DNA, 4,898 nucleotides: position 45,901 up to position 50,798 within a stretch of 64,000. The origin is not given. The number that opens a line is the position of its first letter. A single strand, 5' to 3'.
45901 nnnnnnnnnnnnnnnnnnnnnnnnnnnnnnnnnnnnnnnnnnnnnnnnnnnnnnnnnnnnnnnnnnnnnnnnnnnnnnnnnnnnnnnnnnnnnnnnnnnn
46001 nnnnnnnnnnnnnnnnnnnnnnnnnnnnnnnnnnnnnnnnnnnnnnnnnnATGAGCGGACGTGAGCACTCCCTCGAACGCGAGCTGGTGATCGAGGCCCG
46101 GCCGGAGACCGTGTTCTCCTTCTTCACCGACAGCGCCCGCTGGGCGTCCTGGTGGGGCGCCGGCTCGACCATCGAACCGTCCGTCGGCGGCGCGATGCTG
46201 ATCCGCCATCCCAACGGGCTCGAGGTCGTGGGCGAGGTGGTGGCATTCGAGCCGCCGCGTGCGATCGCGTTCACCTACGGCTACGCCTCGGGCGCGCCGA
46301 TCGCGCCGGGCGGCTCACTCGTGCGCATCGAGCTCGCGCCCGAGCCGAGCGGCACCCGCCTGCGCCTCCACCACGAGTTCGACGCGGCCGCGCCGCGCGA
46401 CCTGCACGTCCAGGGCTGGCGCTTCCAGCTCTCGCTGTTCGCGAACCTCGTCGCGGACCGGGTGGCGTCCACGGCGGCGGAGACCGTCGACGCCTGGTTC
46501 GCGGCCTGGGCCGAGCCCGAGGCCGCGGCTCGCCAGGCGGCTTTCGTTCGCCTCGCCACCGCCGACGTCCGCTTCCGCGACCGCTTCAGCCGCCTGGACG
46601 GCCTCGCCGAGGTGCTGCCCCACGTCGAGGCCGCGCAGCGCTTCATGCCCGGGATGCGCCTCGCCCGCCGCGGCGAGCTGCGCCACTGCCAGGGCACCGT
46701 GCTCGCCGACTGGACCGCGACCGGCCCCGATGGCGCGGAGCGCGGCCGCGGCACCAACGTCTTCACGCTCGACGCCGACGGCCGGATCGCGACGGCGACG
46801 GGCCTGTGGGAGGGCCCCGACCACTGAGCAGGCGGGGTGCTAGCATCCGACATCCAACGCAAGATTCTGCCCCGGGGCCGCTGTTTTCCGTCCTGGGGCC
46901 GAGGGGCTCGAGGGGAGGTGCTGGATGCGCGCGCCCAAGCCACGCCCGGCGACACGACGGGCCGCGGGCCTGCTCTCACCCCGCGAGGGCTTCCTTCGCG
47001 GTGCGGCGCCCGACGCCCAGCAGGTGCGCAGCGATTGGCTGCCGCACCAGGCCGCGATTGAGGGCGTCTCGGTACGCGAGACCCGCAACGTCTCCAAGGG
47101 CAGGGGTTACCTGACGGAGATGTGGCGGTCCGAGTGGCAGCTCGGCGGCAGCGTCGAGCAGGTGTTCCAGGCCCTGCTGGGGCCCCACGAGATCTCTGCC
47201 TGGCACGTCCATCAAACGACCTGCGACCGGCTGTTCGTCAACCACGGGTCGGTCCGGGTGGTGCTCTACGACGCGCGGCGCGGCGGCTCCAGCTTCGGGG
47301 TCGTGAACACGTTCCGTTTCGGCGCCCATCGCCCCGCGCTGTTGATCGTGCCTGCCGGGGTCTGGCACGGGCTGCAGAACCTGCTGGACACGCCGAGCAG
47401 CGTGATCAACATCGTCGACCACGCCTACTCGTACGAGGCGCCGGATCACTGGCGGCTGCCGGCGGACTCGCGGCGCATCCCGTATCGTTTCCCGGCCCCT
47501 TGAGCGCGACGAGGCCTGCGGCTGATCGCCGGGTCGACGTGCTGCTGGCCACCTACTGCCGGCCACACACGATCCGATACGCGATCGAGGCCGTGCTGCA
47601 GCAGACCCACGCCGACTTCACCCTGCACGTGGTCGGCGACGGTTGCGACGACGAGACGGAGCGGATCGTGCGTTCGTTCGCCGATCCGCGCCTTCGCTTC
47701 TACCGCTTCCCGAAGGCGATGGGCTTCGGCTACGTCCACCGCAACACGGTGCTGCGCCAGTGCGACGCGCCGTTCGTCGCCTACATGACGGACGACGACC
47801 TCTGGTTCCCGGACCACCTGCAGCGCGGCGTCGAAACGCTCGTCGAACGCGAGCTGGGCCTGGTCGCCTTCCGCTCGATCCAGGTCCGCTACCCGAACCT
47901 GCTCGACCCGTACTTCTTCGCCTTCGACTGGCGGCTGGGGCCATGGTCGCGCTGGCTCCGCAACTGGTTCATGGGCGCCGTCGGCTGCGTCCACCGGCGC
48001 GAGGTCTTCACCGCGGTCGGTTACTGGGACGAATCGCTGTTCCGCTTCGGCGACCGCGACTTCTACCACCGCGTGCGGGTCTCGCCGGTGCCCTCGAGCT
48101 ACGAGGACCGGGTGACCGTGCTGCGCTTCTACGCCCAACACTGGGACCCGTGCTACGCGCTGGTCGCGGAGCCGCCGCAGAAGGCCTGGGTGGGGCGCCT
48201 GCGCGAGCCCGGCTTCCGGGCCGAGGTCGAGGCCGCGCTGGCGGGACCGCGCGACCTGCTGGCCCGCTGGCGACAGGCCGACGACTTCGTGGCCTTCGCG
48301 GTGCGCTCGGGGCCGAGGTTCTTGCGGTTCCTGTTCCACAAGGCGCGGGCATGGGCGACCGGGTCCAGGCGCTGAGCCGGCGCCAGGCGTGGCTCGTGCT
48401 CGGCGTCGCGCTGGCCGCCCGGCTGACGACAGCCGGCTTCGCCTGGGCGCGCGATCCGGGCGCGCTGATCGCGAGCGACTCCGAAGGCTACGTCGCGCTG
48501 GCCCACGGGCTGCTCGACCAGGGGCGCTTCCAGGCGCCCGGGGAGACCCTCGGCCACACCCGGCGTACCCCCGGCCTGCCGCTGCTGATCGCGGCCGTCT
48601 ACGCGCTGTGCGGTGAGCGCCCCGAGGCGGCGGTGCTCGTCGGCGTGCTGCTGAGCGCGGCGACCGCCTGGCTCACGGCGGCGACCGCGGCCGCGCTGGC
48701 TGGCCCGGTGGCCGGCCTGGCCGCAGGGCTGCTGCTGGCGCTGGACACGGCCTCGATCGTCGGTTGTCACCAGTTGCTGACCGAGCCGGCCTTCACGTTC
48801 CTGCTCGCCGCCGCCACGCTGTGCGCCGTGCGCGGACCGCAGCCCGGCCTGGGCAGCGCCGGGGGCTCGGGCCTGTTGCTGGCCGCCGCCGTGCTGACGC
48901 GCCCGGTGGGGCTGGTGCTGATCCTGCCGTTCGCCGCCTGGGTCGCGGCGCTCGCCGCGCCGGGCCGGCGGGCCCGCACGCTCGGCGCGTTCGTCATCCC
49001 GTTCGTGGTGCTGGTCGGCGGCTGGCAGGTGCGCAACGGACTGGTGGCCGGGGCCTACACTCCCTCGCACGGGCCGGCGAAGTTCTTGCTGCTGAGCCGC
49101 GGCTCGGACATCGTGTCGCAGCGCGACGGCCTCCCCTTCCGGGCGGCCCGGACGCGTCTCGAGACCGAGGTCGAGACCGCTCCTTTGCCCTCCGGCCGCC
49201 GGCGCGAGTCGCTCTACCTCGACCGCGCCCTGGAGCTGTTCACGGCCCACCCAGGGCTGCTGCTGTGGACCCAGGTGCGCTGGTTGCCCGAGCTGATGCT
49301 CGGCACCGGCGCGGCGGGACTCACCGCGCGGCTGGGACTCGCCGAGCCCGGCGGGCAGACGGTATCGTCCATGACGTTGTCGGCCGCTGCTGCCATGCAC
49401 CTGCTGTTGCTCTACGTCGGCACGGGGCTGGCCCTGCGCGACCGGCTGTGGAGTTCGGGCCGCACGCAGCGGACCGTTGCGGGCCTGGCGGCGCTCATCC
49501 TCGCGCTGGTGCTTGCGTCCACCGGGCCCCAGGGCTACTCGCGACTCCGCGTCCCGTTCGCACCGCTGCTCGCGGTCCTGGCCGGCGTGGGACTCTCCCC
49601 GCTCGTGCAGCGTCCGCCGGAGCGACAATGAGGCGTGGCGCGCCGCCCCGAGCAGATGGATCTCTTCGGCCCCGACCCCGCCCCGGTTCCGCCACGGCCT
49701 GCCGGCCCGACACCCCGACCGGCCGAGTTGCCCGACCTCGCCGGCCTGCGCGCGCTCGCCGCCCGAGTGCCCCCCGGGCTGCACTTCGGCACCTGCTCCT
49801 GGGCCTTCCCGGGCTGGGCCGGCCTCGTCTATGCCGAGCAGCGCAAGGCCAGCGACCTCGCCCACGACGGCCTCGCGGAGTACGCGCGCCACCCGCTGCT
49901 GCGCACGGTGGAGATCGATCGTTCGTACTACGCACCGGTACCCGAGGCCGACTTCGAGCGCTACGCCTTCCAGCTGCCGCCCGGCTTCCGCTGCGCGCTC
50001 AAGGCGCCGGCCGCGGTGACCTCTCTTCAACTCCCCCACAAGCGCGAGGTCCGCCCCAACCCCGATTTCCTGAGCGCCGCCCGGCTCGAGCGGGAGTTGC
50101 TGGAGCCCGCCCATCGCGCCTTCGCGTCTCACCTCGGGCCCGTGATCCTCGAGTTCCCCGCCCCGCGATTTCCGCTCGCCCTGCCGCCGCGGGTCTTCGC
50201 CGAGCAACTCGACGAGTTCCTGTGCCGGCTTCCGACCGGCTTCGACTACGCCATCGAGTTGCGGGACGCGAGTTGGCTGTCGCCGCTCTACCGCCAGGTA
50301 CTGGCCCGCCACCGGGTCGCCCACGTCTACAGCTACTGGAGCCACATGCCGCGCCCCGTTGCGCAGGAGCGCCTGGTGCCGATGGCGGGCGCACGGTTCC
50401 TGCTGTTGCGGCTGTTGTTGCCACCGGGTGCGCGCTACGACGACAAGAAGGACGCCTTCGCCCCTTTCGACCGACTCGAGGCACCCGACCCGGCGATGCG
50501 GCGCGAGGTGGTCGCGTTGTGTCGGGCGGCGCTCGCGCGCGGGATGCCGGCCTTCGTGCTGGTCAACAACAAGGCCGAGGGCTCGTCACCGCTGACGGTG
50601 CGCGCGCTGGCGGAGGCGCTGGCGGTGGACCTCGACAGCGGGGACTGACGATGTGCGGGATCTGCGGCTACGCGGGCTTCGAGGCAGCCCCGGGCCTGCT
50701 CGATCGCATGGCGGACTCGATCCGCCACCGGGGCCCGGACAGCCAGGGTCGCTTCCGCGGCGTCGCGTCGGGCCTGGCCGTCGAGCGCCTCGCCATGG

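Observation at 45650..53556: AT-rich sigma70 consensus promoter islands with apparently leaderless GTG starts for ArsR and PadR regulators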

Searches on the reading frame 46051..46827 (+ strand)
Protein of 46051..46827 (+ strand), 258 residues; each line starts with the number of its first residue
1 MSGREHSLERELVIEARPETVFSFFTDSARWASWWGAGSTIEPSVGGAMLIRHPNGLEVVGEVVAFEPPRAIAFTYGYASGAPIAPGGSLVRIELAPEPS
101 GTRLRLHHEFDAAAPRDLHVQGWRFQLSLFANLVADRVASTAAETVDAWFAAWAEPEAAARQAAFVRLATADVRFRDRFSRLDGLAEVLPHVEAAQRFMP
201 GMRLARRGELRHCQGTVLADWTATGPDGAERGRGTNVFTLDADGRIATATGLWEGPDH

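Call 9: search_protein_families(library=pfam, proteins=[window:46051-46827:+], max_evalue=0.01)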
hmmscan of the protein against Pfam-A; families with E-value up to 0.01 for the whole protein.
window:46051-46827:+ (258 aa): 3 families
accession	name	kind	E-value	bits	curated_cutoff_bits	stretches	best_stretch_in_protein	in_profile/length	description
PF08327.17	AHSA1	-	2.3e-15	57.4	22.1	1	16-133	2-123/125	Activator of Hsp90 ATPase homolog 1-like protein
PF10604.15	Polyketide_cyc2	-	1.2e-10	42.3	27.4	1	6-115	2-113/142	Polyketide cyclase / dehydrase and lipid transport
PF12680.13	SnoaL_2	-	2e-07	31.9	27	1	146-247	1-100/102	SnoaL-like domain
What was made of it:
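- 46051..46827 (+): AHSA1/SRPBCC-SnoaL fusion protein (258 aa), second gene of the arsR operon. Pfam AHSA1, Polyketide_cyc2 and SnoaL_2 (call 9).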

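Call 37: search_protein_families(library=ncbifam, proteins=[window:46051-46827:+], max_evalue=0.001)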
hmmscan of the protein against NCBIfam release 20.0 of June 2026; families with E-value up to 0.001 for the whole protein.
window:46051-46827:+ (258 aa): 0 families

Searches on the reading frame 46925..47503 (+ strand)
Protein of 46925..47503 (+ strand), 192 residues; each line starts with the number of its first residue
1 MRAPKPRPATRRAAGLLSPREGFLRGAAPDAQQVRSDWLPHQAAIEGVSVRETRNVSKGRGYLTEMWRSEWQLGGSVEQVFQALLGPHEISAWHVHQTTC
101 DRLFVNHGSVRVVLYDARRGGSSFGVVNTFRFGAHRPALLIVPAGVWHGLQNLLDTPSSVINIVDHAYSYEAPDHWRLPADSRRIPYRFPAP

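Call 9: search_protein_families(library=pfam, proteins=[window:46925-47503:+], max_evalue=0.01)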
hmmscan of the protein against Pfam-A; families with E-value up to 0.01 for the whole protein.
window:46925-47503:+ (192 aa): 2 families
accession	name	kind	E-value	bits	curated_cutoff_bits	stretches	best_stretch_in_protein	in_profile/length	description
PF00908.23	dTDP_sugar_isom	-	9.2e-08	32.4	27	1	43-172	2-137/168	dTDP-4-dehydrorhamnose 3,5-epimerase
PF07883.17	Cupin_2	-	0.00041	20.4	27.2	1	85-163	5-69/70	Cupin domain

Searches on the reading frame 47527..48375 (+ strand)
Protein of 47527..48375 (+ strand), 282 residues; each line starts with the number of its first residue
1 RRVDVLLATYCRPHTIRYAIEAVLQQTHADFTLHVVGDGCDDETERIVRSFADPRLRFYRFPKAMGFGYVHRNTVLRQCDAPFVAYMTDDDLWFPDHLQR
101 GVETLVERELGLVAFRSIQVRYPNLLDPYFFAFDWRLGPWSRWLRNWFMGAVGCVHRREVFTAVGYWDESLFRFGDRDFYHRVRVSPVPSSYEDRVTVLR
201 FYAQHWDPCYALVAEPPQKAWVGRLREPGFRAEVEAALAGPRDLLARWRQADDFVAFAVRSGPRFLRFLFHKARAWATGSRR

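Call 52: search_protein_families(library=pfam, proteins=[window:47527-48375:+], max_evalue=0.001)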
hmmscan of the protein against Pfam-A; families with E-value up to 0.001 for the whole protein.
window:47527-48375:+ (282 aa): 3 families
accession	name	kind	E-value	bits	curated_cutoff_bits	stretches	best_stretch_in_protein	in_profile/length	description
PF00535.33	Glycos_transf_2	-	2.7e-17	63.7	23.3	1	5-120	2-118/168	Glycosyl transferase family 2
PF13641.12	Glyco_tranf_2_3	-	6.2e-08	33.4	27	1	3-175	3-185/230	Glycosyltransferase like family 2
PF10111.15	Glyco_tranf_2_2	-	0.00038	20.5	27.3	0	18-101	14-102/276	Glycosyltransferase like family 2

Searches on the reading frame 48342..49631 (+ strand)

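Call 52: search_protein_families(library=pfam, proteins=[window:48342-49631:+], max_evalue=0.001)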
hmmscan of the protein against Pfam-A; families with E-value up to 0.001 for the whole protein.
window:48342-49631:+ (429 aa): 1 family
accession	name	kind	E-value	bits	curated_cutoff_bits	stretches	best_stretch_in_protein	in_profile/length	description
PF13231.12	PMT_2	-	1.7e-08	35.3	26.1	1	75-214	2-138/160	Dolichyl-phosphate-mannose-protein mannosyltransferase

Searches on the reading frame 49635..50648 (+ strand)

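Call 52: search_protein_families(library=pfam, proteins=[window:49635-50648:+], max_evalue=0.001)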
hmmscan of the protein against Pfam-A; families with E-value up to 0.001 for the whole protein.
window:49635-50648:+ (337 aa): 1 family
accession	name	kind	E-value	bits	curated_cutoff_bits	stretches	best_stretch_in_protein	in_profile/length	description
PF01904.24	DUF72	-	9.7e-32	111.2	25.3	1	77-327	8-216/217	Protein of unknown function DUF72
